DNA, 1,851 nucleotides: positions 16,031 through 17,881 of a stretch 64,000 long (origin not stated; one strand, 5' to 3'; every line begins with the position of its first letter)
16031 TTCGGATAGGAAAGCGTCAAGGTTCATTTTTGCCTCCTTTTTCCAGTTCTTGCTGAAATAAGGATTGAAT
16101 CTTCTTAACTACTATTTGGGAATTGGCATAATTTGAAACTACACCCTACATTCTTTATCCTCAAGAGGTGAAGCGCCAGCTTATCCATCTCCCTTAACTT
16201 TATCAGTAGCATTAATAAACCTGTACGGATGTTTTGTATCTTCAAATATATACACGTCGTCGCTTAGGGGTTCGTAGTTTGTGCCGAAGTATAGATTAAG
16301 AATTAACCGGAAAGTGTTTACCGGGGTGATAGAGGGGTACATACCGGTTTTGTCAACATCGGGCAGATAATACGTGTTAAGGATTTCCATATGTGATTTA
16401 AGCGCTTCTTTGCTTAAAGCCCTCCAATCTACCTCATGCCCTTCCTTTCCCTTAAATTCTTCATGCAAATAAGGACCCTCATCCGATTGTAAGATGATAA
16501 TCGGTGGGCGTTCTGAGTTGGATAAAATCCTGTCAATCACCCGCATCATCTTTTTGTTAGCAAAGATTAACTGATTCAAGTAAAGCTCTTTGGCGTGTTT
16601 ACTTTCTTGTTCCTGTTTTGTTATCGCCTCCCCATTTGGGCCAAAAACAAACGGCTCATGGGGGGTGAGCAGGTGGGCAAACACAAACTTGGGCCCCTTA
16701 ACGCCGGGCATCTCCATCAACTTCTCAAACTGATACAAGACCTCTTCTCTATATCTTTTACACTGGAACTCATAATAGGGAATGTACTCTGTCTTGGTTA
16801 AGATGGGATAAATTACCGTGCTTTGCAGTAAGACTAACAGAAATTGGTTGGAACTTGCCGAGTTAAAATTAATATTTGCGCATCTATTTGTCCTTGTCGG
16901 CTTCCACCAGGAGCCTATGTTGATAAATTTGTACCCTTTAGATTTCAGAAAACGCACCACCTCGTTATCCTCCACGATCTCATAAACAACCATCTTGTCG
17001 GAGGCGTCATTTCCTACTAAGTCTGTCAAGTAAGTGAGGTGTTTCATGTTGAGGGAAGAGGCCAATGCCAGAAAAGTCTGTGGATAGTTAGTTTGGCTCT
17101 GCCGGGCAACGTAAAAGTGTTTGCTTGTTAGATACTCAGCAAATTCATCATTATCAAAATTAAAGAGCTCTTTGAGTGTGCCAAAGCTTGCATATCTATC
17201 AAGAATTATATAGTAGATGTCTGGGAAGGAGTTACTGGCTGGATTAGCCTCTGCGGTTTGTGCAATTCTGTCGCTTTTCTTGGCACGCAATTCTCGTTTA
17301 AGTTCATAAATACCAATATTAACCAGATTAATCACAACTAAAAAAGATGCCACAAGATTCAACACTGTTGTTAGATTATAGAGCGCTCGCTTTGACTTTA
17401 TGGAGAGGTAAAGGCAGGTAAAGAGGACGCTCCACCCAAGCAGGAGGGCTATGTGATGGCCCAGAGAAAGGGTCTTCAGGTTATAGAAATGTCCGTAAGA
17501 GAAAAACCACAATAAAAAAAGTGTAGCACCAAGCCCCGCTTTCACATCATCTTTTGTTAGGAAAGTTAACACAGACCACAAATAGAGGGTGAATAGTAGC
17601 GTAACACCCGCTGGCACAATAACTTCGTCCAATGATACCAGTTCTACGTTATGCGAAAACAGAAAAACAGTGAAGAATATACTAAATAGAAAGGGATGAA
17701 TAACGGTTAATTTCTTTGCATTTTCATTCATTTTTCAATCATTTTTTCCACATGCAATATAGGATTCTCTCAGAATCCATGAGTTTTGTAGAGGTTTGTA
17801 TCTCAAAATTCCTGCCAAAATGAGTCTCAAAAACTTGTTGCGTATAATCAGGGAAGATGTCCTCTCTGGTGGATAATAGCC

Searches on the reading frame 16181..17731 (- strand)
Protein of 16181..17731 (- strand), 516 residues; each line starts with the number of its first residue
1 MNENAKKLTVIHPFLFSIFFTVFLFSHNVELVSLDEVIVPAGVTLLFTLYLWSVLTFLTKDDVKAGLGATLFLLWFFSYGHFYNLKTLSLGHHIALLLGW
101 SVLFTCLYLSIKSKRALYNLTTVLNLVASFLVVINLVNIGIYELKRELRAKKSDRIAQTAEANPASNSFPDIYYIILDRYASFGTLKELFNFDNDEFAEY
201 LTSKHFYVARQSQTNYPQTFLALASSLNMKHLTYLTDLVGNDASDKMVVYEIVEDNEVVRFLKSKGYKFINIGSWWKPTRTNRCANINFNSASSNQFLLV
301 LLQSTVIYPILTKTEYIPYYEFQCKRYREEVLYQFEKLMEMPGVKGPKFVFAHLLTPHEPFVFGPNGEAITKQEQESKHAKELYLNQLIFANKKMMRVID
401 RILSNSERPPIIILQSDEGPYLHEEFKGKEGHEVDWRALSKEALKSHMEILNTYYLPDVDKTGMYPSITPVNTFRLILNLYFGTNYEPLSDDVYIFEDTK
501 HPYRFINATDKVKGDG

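Call 25: search_protein_families(library=pfam, proteins=[window:16181-17731:-], max_evalue=0.00001)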
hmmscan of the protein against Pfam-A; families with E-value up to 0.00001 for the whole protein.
window:16181-17731:- (516 aa): 1 family
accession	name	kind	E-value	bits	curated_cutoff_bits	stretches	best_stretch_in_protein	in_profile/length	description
PF00884.28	Sulfatase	-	3.4e-08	33.6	25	1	254-428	79-254/301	Sulfatase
